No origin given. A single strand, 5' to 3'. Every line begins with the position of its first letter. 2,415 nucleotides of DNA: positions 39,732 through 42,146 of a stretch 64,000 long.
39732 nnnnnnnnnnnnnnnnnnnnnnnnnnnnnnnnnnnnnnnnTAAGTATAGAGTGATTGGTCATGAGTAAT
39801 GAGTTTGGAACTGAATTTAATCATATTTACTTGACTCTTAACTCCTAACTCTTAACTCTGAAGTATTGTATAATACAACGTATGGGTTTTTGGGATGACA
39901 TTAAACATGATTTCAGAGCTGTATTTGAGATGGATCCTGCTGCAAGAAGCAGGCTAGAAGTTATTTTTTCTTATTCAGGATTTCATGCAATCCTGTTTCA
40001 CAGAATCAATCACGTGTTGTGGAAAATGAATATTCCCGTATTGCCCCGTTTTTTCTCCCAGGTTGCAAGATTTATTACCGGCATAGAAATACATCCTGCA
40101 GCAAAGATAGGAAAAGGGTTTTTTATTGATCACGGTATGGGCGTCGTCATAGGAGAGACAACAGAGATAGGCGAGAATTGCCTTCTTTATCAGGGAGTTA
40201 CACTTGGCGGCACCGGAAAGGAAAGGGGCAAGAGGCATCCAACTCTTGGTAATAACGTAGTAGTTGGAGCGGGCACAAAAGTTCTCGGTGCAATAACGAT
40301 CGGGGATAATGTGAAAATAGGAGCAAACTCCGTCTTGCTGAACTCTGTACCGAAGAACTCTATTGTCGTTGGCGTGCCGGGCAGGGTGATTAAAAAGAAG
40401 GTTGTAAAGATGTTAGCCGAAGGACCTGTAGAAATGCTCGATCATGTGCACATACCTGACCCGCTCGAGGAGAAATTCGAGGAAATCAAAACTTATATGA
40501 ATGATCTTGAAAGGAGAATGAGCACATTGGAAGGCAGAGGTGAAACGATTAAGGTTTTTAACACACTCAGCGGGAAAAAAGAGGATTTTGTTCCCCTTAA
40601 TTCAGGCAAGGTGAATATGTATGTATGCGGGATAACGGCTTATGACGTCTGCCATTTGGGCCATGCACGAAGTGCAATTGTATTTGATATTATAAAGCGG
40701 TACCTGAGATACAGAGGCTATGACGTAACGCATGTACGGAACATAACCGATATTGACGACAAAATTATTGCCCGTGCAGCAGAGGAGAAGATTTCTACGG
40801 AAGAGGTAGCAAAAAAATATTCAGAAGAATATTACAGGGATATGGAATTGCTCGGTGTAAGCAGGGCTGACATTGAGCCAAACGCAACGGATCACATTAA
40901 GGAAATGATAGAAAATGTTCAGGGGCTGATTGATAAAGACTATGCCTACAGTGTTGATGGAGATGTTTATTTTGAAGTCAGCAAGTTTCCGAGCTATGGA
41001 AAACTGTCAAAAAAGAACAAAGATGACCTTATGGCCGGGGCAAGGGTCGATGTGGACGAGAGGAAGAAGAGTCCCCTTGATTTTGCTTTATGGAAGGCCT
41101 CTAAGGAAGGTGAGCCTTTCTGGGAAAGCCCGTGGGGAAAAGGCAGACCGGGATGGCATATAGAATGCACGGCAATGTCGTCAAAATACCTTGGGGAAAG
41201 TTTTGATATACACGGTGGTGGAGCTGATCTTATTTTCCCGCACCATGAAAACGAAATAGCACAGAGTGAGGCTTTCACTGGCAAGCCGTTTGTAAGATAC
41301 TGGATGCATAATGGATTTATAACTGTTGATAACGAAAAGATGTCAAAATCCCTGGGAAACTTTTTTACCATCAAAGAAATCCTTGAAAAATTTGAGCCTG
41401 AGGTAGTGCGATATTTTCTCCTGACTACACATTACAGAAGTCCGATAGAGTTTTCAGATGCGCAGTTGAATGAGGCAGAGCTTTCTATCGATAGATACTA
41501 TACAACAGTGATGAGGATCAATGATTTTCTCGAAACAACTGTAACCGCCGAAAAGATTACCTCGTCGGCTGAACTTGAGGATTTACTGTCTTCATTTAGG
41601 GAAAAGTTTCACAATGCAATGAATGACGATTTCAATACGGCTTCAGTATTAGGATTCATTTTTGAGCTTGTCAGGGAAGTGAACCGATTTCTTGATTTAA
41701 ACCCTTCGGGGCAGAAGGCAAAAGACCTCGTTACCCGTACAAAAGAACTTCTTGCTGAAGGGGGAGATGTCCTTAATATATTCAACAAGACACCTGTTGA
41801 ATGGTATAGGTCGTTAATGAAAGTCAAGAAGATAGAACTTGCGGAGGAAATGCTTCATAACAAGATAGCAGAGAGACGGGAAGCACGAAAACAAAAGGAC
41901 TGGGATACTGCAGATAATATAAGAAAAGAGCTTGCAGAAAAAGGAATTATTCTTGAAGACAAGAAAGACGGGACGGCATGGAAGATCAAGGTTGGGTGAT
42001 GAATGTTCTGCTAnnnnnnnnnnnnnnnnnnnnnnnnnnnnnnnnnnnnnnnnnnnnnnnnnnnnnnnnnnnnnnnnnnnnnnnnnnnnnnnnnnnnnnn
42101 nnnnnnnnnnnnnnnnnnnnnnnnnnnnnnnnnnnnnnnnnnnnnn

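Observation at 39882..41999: cysE and cysS form one uninterrupted 705-codon reading frame, with an internal SD-like site and in-frame ATG at the CysS boundary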

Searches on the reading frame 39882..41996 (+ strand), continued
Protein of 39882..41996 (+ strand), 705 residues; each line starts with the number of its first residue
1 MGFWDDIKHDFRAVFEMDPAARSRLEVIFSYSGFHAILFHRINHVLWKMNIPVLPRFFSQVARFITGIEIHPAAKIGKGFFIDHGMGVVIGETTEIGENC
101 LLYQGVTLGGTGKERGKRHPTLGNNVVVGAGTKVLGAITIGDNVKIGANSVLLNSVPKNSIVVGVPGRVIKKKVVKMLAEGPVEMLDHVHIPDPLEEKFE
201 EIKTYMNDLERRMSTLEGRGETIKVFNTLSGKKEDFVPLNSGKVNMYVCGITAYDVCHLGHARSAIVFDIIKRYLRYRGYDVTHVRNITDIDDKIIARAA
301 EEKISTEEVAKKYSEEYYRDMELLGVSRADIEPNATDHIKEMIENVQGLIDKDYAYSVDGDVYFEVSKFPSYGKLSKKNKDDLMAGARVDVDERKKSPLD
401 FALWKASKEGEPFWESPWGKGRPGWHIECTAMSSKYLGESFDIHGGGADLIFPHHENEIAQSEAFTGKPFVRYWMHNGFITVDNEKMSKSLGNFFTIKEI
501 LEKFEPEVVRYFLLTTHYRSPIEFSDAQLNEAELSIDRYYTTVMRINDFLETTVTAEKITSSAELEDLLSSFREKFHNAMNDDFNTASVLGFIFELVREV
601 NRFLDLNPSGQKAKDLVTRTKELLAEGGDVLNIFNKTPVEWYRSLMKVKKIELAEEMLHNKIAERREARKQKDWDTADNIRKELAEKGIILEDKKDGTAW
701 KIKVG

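Call 56: find_encoding_contigs(protein=P0036, flank=300, max_places=1)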
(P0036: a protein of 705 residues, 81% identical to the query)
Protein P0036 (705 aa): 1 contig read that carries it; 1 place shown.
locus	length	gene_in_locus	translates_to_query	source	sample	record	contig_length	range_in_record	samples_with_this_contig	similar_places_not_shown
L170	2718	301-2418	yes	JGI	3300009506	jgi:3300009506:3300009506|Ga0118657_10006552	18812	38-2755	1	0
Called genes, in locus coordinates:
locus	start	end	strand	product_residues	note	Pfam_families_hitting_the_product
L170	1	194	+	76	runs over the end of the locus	?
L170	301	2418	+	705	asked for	PF00132:Hexapep, PF01406:tRNA-synt_1e, PF09334:tRNA-synt_1g (weak), PF00133:tRNA-synt_1 (weak), PF01921:tRNA-synt_1f (weak), PF09334:tRNA-synt_1g (weak), PF09190:DALR_2, PF23493:CysS_C (weak)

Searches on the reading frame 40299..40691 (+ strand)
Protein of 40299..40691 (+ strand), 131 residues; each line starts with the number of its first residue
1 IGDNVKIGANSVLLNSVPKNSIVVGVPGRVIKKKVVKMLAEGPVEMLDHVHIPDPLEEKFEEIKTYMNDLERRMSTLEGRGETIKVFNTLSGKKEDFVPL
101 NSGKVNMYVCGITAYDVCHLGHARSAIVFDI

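Call 18: find_related_loci(query=A1, collection=genome_contigs, flank=4000)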
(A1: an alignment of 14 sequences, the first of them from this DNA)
Query A1 (131 aa) in genome_contigs; peptide patterns used: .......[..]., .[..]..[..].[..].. (x = any residue, [..] = any of these).
600 stretches matched a pattern (row limit reached: there are more); 598 encode a relative of the query (tblastn E <= 1e-3); the best 80 are kept; 80 distinct loci.
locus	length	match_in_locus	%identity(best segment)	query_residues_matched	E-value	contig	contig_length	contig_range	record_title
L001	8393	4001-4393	85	1-131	1e-75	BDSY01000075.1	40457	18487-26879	Bacterium BMS3Abin06 DNA, contig: NODE_25, whole genome shotgun sequence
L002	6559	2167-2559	82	1-131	1e-70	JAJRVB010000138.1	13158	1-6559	MAG: Nitrospirae bacterium isolate Dive96_bin10.277 k141_2116687, whole genome shotgun sequence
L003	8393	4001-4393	82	1-131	1e-69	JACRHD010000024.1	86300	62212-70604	MAG: Nitrospirae bacterium isolate NC_groundwater_1768_Pr3_B-0.1um_50_19 SR-2_scaffold_141_1200805, whole genome shotgun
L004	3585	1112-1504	60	1-131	2e-54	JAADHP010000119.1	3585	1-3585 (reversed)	MAG: Nitrospirota bacterium isolate M_MetaBat.199 contig-127_43720, whole genome shotgun sequence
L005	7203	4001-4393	61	1-131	2e-54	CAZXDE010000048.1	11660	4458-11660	MAG TPA_asm: uncultured Thermodesulfovibrio sp. isolate binchicken_co121_306 genome assembly, contig: NODE_4163_length_1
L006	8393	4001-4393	62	1-131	2e-54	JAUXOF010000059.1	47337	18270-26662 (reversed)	MAG: Thermodesulfovibrionales bacterium isolate C1_metabat.bin.51 C1_k141_222679, whole genome shotgun sequence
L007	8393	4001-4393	60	1-131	3e-52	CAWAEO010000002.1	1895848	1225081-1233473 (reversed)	MAG: Nitrospirota bacterium isolate MFD03726.bin.2.162 genome assembly, contig: contig_20326, whole genome shotgun seque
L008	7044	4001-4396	61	1-131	1e-51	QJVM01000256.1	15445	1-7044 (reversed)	MAG: Nitrospirae bacterium isolate SZUA-242 scaffold_6587, whole genome shotgun sequence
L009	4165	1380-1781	58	1-131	4e-51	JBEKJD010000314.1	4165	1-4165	MAG: Dissulfurispiraceae bacterium isolate SPRUCE 315 SPRUCE_315_314, whole genome shotgun sequence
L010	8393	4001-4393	55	1-131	3e-50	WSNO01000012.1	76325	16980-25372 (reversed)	MAG: Nitrospirae bacterium isolate X3_MaxBin.024 scaffold_328, whole genome shotgun sequence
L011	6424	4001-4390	58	1-131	3e-49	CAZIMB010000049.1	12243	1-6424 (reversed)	MAG TPA_asm: uncultured Nitrospirota bacterium isolate binchicken_co40_38 genome assembly, contig: NODE_2599_length_1224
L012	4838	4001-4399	57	1-131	3e-47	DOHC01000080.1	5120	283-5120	MAG TPA_asm: Nitrospiraceae bacterium isolate UBA8922 contig_79498, whole genome shotgun sequence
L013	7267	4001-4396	53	1-130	5e-46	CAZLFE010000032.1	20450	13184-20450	MAG TPA_asm: uncultured Nitrospiraceae bacterium isolate binchicken_co325_89 genome assembly, contig: NODE_613_length_20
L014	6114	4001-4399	53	1-131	1e-41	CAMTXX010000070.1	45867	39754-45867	MAG: uncultured Nitrospira sp. isolate G04_MAG_00034 genome assembly, contig: G04_MAG_00034_000000000007, whole genome s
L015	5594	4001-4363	47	1-131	2e-33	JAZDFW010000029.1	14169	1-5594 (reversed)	MAG: Candidatus Omnitrophota bacterium isolate MEGAHIT-group-0.225 k141_20359750, whole genome shotgun sequence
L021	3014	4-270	47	44-131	3e-26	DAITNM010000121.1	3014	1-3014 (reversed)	MAG TPA_asm: Thermodesulfovibrionales bacterium isolate CTOTU14582 NODE_17400_length_3014_cov_8.521798, whole genome sho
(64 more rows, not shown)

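Call 67: find_homologous_proteins(query=L005:3584-5704:+, max_evalue=1e-50)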
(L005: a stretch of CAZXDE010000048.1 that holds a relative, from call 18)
Query L005:3584-5704:+ (707 aa): 8000 proteins with E <= 1e-50 among 8000 candidates; the best 120 are listed.
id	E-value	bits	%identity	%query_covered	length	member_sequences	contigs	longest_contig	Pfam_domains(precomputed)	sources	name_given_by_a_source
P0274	0.0e+0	1578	96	100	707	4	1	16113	PF09334.18,PF01406.26,PF23493.2,PF06426.20,PF00132.31,PF01921.25,PF00133.29,PF09190.18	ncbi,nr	ncbi:MAG: hypothetical protein IEMM0007_1292 [bacterium]|nr:MAG: hypothetical protein IEMM0007_1292 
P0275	0.0e+0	1507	92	100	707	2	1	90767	PF09334.18,PF01406.26,PF23493.2,PF06426.20,PF00132.31,PF01921.25,PF00133.29,PF09190.18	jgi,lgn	jgi:cysteinyl-tRNA synthetase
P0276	0.0e+0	1463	88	100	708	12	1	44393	PF09334.18,PF01406.26,PF23493.2,PF06426.20,PF00132.31,PF01921.25,PF00133.29,PF09190.18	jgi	-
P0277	0.0e+0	1393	83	100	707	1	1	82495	PF09334.18,PF01406.26,PF23493.2,PF06426.20,PF00132.31,PF01921.25,PF09190.18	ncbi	-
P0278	0.0e+0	1392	84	100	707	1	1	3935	PF09334.18,PF01406.26,PF23493.2,PF06426.20,PF00132.31,PF01921.25,PF00133.29,PF09190.18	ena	-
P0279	0.0e+0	1338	80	100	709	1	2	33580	PF09334.18,PF01406.26,PF23493.2,PF00132.31,PF01921.25,PF00133.29,PF09190.18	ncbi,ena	-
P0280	0.0e+0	1269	75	100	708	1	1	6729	PF09334.18,PF01406.26,PF23493.2,PF06426.20,PF00132.31,PF01921.25,PF00133.29,PF09190.18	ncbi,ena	-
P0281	0.0e+0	1264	75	100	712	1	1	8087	PF09334.18,PF01406.26,PF23493.2,PF00132.31,PF01921.25,PF00133.29,PF09190.18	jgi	jgi:cysteinyl-tRNA synthetase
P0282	0.0e+0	1262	76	100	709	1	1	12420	PF09334.18,PF01406.26,PF23493.2,PF00132.31,PF01921.25,PF00133.29,PF09190.18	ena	-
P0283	0.0e+0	1257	75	100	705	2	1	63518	PF09334.18,PF01406.26,PF23493.2,PF06426.20,PF00132.31,PF01921.25,PF00133.29,PF09190.18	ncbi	-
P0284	0.0e+0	1255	75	100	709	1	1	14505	PF09334.18,PF01406.26,PF23493.2,PF00132.31,PF01921.25,PF00133.29,PF09190.18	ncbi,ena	-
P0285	0.0e+0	1255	74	100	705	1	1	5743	PF09334.18,PF01406.26,PF23493.2,PF00132.31,PF01921.25,PF00133.29,PF09190.18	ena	-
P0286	0.0e+0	1250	75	100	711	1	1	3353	PF09334.18,PF01406.26,PF23493.2,PF06426.20,PF00132.31,PF01921.25,PF00133.29,PF09190.18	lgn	-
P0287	0.0e+0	1244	74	100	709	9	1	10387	PF09334.18,PF01406.26,PF23493.2,PF00132.31,PF01921.25,PF00133.29,PF09190.18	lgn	-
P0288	0.0e+0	1239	74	100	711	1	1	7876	PF09334.18,PF01406.26,PF23493.2,PF06426.20,PF00132.31,PF01921.25,PF00133.29,PF09190.18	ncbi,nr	ncbi:MAG: cysteine--tRNA ligase [Nitrospirae bacterium]|nr:MAG: cysteine--tRNA ligase [Nitrospirota 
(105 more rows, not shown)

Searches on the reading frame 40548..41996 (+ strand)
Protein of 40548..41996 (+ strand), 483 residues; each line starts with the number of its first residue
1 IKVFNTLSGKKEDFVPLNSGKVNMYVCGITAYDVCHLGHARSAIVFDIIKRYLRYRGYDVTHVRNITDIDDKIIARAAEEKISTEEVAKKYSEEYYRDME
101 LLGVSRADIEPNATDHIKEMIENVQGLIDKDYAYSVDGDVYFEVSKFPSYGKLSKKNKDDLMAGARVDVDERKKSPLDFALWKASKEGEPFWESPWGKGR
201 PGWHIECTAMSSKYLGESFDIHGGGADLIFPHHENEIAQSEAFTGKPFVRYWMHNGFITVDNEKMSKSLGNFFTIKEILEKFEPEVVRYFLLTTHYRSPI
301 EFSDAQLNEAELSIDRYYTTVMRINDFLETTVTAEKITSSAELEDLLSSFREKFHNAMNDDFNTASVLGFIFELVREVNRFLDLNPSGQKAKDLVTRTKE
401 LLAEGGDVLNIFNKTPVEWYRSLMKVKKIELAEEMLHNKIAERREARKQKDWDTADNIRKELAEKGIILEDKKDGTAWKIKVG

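Call 66: search_solved_structures(query=window:40548-41996:+, max_evalue=1e-30, show_alignments=2)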
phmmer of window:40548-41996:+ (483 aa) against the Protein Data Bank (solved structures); distinct sequences matched with E-value up to 1e-30: 8.
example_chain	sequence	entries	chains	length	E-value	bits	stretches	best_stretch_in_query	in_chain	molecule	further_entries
3tqo_A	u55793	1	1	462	4.9e-147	493.7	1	1-479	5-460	Cysteinyl-tRNA synthetase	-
8qhp_A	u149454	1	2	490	1.4e-146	492.2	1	1-479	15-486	Cysteine--tRNA ligase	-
1li5_A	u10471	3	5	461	1.4e-141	475.7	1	1-480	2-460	CYSTEINYL-TRNA SYNTHETASE | Cysteine--tRNA ligase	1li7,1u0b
6ujd_A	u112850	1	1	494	8.1e-99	334.7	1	1-480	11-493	Cysteine--tRNA ligase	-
9yru_A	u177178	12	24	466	5.3e-87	295.8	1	3-384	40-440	Cysteine--tRNA ligase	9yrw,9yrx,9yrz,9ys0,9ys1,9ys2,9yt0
3sp1_A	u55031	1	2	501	1.1e-67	232.1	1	2-379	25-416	Cysteinyl-tRNA synthetase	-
8hfm_A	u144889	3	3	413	1.3e-63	218.7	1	17-319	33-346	L-cysteine:1D-myo-inositol 2-amino-2-deoxy-alpha-D-glucopyranoside ligase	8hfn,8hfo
3c8z_A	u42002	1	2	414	1.3e-63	218.6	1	17-319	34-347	Cysteinyl-tRNA synthetase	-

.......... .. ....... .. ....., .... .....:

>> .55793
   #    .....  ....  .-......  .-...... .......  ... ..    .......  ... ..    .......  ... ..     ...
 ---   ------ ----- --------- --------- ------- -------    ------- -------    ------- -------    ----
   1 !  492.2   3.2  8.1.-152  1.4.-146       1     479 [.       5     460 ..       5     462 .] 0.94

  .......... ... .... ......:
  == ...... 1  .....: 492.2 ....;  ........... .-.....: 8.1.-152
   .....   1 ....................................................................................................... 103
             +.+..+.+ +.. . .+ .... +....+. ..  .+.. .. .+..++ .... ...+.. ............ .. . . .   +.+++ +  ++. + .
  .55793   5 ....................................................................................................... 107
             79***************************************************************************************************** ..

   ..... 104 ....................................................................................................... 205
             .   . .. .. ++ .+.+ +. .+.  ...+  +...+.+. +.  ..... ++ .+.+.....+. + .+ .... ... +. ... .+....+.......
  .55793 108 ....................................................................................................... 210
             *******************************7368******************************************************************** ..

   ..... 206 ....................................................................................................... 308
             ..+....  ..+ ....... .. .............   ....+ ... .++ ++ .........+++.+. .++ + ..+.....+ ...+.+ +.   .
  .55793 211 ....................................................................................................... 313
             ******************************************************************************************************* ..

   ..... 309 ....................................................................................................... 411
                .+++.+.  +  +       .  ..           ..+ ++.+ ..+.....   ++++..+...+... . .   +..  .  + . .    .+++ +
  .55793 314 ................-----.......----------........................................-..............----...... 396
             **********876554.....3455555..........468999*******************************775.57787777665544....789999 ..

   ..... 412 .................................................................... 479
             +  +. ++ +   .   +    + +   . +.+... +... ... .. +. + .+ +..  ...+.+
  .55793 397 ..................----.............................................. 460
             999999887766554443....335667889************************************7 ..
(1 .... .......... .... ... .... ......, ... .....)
